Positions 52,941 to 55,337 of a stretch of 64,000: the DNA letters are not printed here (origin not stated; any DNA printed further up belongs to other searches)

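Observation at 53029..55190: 699-aa FAD/NADPH monooxygenase-like protein (NMO/FMO-type motifs) behind an AT-rich consensus promoter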

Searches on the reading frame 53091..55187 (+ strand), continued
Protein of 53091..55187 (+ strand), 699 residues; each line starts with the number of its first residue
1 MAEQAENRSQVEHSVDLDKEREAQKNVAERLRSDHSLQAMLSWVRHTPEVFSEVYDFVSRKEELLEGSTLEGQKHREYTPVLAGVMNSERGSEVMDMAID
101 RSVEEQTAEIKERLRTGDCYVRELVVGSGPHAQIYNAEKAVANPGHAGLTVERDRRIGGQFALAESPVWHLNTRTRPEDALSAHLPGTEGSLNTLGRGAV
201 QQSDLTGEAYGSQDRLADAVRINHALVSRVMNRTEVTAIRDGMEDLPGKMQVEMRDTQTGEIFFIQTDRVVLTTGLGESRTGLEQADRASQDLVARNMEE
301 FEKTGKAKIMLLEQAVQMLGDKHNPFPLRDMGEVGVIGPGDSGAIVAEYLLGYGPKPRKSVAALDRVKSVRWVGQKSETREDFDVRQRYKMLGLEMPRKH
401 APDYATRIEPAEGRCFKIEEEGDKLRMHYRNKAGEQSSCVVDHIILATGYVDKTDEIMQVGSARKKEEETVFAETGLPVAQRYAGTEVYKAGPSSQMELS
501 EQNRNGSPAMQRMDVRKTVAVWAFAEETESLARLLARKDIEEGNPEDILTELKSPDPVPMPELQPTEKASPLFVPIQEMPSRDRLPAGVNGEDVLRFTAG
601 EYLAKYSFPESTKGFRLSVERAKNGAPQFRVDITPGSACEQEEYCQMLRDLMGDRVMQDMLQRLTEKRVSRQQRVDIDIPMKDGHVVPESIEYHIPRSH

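Call 79: search_dna_similar(query=L008:8985-11072:-, collection=phages, mode=protein, max_evalue=0.00001, max_rows=12)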
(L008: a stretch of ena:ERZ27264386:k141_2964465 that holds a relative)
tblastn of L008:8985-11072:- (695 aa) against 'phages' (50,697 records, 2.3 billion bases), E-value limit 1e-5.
Records with a match: 5; places in all: 5; records where one place covers at least 80% of the query: 0.
Best place of each record, by identity: <60% 5.
By first word of the organism name: Methanoculleus 2; Caudovirus 1; Microcystis 1; Bacteriophage 1.
By host as written in the record: Methanoculleus bourgensis E02.3 2; Homo sapiens 1; Microcystis aeruginosa 1; - 1.
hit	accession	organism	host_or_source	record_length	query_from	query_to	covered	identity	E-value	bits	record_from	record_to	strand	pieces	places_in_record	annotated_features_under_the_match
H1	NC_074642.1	Methanoculleus virus L4768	Methanoculleus bourgensis E02.3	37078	22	425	58%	25.7%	1e-18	97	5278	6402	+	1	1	hypothetical protein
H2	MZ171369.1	Methanoculleus virus Blf4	Methanoculleus bourgensis E02.3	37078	22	425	58%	25.7%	1e-18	97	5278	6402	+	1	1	hypothetical protein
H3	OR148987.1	Caudovirus D_HF5_3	Homo sapiens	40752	50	441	56%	22.9%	5e-6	56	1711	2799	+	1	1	portal protein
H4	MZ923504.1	Microcystis phage MinS1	Microcystis aeruginosa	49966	67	432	53%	23.2%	8e-8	62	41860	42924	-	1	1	hypothetical protein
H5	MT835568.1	Bacteriophage sp.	human fecal samples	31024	70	427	52%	23.0%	4e-8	63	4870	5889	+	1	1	record has no annotation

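Call 80: search_dna_similar(query=L011:2426-3550:-, collection=phages, mode=protein, max_evalue=0.00001, max_rows=12)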
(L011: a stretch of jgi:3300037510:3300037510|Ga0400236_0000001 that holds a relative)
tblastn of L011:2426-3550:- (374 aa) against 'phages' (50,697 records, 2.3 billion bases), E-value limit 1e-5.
Records with a match: 7; places in all: 7; records where one place covers at least 80% of the query: 0.
Best place of each record, by identity: <60% 7.
By first word of the organism name: Mycobacterium 5; Myxococcus 1; uncultured 1.
By host as written in the record: Mycobacterium smegmatis mc2 155 3; Mycobacterium smegmatis str. MC2 155 1; Mycobacterium sp. 1; Myxococcus sp. 1; - 1.
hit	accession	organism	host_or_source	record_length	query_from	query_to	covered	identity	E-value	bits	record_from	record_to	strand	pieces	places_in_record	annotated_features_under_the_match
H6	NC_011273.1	Mycobacterium phage Myrna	Mycobacterium smegmatis str. MC2 155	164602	49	340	78%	31.3%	5e-35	142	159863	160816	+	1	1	262: gp262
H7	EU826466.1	Mycobacterium phage Myrna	Mycobacterium sp.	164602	49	340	78%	31.3%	5e-35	142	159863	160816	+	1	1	262: ATPase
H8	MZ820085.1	Mycobacterium phage ScoobyDoobyDoo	Mycobacterium smegmatis mc2 155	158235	59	321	70%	34.0%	6e-35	142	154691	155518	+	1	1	256: AAA-ATPase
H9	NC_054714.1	Mycobacterium phage Phabba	Mycobacterium smegmatis mc2 155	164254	50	321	73%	32.8%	1e-33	138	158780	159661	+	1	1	AAA ATPase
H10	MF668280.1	Mycobacterium phage Phabba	Mycobacterium smegmatis mc2 155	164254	50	321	73%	32.8%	1e-33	138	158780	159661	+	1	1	AAA-ATPase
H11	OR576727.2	Myxococcus phage Mx1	Myxococcus sp.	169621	172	374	54%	28.6%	7e-6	54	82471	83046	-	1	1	AAA ATPase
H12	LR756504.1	uncultured phage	metagenomic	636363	174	363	51%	24.8%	5e-6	54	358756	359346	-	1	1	record has no annotation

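Call 81: find_related_loci(query=A6, collection=viral_contigs, flank=8000)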
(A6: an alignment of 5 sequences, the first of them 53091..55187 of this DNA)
Query A6 (699 aa) in viral_contigs; peptide patterns used: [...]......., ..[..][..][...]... (x = any residue, [..] = any of these).
35 stretches matched a pattern, but none encodes a relative of the query by tblastn (E <= 1e-3).

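Call 83: find_related_loci(query=A8, collection=viral_contigs, flank=8000)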
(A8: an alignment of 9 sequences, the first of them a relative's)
Query A8 (957 aa) in viral_contigs; peptide patterns used: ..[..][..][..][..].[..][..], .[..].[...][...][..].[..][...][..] (x = any residue, [..] = any of these).
53 stretches matched a pattern; 2 encode a relative of the query (tblastn E <= 1e-3); 2 distinct loci.
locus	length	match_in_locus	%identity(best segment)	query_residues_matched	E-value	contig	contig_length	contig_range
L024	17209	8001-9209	28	264-825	3e-23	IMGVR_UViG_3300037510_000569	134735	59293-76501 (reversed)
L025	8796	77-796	25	423-807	1e-10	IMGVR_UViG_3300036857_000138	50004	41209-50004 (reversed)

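Call 88: find_related_loci(query=A9, collection=metagenome_contigs, flank=8000)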
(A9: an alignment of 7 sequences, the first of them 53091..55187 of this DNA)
Query A9 (699 aa) in metagenome_contigs; peptide patterns used: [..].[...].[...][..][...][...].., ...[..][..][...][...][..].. (x = any residue, [..] = any of these).
113 stretches matched a pattern; 12 encode a relative of the query (tblastn E <= 1e-3); 12 distinct loci.
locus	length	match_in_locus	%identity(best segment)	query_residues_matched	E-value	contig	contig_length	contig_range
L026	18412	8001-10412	34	28-697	2e-80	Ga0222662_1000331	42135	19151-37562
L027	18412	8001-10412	34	28-697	3e-80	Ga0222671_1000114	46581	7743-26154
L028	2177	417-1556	30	123-545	2e-45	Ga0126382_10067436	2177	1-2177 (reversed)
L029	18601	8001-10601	33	22-698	2e-69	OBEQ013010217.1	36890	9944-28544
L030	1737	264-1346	29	123-535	8e-30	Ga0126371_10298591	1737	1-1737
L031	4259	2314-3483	27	81-532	2e-27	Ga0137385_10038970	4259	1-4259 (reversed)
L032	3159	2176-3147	28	121-500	2e-24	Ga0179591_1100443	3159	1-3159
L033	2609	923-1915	28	121-501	4e-22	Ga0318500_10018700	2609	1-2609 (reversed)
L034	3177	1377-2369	28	121-501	3e-21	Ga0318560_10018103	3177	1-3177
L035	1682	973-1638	33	120-374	8e-21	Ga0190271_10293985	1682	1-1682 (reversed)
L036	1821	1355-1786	33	123-278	3e-13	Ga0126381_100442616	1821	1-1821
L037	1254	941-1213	33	81-177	4e-10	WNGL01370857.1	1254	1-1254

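Call 91: search_protein_families(library=pfam, proteins=[L026:2243-3430:+, L026:4266-4973:+, L026:4973-5731:+, L026:6566-7198:+, L026:10568-12253:+, L026:12258-13484:+, L026:14810-16279:+, L029:4464-6350:+, L029:6370-7050:-, L029:11708-13447:-], max_evalue=0.001)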
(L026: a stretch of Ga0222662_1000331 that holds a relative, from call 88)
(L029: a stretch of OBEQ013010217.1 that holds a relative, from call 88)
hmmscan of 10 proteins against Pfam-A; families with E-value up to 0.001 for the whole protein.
L026:2243-3430:+ (396 aa): 0 families

L026:4266-4973:+ (236 aa): 0 families

L026:4973-5731:+ (253 aa): 0 families

L026:6566-7198:+ (211 aa): 1 family
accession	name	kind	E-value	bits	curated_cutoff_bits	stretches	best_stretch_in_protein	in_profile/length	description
PF10648.15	Gmad2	-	6.9e-12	45.9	25.7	1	106-176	2-67/86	Immunoglobulin-like domain of bacterial spore germination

L026:10568-12253:+ (562 aa): 4 families
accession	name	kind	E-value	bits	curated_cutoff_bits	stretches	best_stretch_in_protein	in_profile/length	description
PF06418.20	CTP_synth_N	-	1.1e-98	330.2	26.1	1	18-281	1-265/265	CTP synthase N-terminus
PF00117.34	GATase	-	1.8e-38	132.5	22.8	1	328-558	2-189/190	Glutamine amidotransferase class-I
PF07722.19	Peptidase_C26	-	3.6e-05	24.1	20.5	1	391-541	95-219/219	Peptidase C26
PF01656.29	CbiA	-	3.9e-05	24.1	25.4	1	23-163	3-54/125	CobQ/CobB/MinD/ParA nucleotide binding domain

L026:12258-13484:+ (409 aa): 3 families
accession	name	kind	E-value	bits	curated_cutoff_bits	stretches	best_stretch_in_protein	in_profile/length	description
PF05935.17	Arylsulfotrans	-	6.1e-21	75.3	24.2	2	35-277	9-217/374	Arylsulfotransferase (ASST)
PF14269.12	Arylsulfotran_2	-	1.2e-18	68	27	1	129-366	56-297/301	Arylsulfotransferase (ASST)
PF13360.13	PQQ_2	-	8.2e-06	26.1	27.6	1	242-366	28-143/233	Outer membrane protein assembly factor BamB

L026:14810-16279:+ (490 aa): 18 families
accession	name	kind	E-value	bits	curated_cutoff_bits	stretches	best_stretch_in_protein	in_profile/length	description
PF00005.33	ABC_tran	-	9.2e-45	153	25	2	27-163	4-137/137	ABC transporter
PF13304.12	AAA_21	-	7.8e-20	72.6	27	2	400-477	220-303/304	AAA domain, putative AbiEii toxin, Type IV TA system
PF02463.25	SMC_N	-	6e-09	36.1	40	0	134-197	136-205/220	RecF/RecN/SMC N terminal domain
PF13401.12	AAA_22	-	2.6e-07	31.4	27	0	329-364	5-33/130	AAA domain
PF00006.31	ATP-synt_ab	-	8.1e-07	29.3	29.5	0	322-354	7-39/213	ATP synthase alpha/beta family, nucleotide-binding domain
PF13555.12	AAA_29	-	1.3e-06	28.5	27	0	31-51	19-39/61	P-loop containing region of AAA domain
PF13191.12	AAA_16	-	6.1e-06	27.3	32.6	0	327-353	22-48/167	AAA ATPase domain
PF13604.12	AAA_30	-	1.8e-05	25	27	0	38-77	22-61/191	AAA domain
PF03193.22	RsgA_GTPase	-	1.9e-05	25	30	0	326-352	104-129/174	RsgA GTPase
PF20720.3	nSTAND3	-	2.6e-05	24.4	27.2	0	326-355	14-43/155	Novel STAND NTPase 3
PF05729.18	NACHT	-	3.2e-05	24.3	26.7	0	332-358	3-29/167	NACHT domain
PF13476.12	AAA_23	-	4.4e-05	24.7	27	0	335-350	25-40/201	AAA domain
PF13175.12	AAA_15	-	0.0002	21.5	32.1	0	331-349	25-43/374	AAA ATPase domain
PF13481.12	AAA_25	-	0.0002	21.5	27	0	326-360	30-64/195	AAA domain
PF01926.29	MMR_HSR1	-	0.00035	21.1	21.9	0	38-83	3-44/113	50S ribosome-binding GTPase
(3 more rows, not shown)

L029:4464-6350:+ (629 aa): 6 families
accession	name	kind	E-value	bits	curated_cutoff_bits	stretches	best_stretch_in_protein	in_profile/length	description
PF02518.31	HATPase_c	-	3.3e-25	89.1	26.4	1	518-626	4-110/111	Histidine kinase-, DNA gyrase B-, and HSP90-like ATPase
PF00672.30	HAMP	-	7.9e-13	49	25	1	325-376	1-52/53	HAMP domain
PF02743.24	dCache_1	-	6.9e-11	42.6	45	1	108-247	57-188/240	Cache domain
PF00512.31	HisKA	-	1.3e-08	35.1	26.9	1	404-465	1-62/66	His Kinase A (phospho-acceptor) domain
PF17203.10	sCache_3_2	-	4.2e-05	24.1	28.4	0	217-251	48-82/140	Single cache domain 3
PF13581.12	HATPase_c_2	-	0.00017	22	27.4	1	518-603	30-112/127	Histidine kinase-like ATPase domain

L029:6370-7050:- (227 aa): 5 families
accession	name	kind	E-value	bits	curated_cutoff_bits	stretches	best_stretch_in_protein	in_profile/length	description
PF13462.12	Thioredoxin_4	-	1.3e-30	107.2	23.2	1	47-210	5-164/165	Thioredoxin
PF01323.26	DSBA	-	8.8e-17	61.9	25.6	1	58-209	1-190/191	DSBA-like thioredoxin domain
PF13743.12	Thioredoxin_5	-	1.4e-06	28.6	27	1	94-205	67-178/186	Thioredoxin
PF13098.12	Thioredoxin_2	-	1.6e-05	25.7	27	1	58-206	8-101/104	Thioredoxin-like domain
PF13905.12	Thioredoxin_8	-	0.0002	22.1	27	0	56-93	2-40/94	Thioredoxin-like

L029:11708-13447:- (580 aa): 7 families
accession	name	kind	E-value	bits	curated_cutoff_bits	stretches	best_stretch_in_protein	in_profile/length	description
PF00005.33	ABC_tran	-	1.5e-35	123.2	25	1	355-503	2-137/137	ABC transporter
PF00664.28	ABC_membrane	-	2.3e-29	103.4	28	1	15-293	1-274/274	ABC transporter transmembrane region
PF02463.25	SMC_N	-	4.5e-05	23.4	40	0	396-545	112-211/220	RecF/RecN/SMC N terminal domain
PF13401.12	AAA_22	-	0.0001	23.1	27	0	367-531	8-120/130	AAA domain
PF03193.22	RsgA_GTPase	-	0.00022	21.6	30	1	351-387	94-129/174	RsgA GTPase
PF13304.12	AAA_21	-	0.00029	21.4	27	0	368-387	3-22/304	AAA domain, putative AbiEii toxin, Type IV TA system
PF13555.12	AAA_29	-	0.00041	20.5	27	1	356-381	14-39/61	P-loop containing region of AAA domain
